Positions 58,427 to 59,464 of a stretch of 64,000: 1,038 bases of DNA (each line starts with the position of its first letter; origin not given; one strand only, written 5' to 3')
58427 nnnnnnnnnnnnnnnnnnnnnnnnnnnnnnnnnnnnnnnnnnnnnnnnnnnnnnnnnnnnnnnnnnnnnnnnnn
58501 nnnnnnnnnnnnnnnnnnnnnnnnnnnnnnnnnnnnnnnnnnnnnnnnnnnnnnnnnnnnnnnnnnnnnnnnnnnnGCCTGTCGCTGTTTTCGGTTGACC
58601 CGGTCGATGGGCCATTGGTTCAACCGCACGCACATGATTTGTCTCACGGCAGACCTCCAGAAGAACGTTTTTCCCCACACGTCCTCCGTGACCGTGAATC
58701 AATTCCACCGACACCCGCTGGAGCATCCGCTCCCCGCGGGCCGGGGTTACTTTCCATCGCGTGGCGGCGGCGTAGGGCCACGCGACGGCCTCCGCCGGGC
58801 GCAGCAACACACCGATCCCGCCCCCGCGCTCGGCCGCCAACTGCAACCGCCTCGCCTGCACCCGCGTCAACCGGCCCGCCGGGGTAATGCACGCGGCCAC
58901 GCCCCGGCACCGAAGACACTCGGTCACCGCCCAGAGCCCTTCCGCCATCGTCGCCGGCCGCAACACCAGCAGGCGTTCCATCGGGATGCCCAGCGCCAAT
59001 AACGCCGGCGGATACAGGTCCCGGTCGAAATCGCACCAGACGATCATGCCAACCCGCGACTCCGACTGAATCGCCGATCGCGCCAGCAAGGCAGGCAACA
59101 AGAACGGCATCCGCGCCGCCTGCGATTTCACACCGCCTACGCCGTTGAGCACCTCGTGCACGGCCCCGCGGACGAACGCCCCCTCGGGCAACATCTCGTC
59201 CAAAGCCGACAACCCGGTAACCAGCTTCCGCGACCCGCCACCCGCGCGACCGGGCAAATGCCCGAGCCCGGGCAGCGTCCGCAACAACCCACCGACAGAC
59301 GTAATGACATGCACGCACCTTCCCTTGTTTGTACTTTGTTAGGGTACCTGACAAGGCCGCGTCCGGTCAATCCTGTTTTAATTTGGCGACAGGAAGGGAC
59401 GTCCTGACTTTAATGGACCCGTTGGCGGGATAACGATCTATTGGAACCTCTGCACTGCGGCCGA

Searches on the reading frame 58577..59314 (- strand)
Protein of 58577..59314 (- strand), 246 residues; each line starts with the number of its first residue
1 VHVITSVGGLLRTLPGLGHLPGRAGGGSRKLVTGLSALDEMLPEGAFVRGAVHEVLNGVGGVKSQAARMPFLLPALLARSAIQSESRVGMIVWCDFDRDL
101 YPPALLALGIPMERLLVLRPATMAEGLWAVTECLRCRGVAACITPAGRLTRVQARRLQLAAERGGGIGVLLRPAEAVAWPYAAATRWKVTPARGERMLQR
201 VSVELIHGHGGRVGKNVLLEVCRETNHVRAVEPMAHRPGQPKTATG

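Call 65: search_protein_families(library=ncbifam, max_evalue=0.00001, proteins=[window:58577-59314:-])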
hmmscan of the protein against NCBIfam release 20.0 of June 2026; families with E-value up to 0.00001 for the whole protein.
window:58577-59314:- (246 aa): 1 family
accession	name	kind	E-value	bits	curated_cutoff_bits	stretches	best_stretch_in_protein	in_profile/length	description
NF033429.2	ImuA_translesion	equivalog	9.9e-25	87.5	150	1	28-198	13-172/181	translesion DNA synthesis-associated protein ImuA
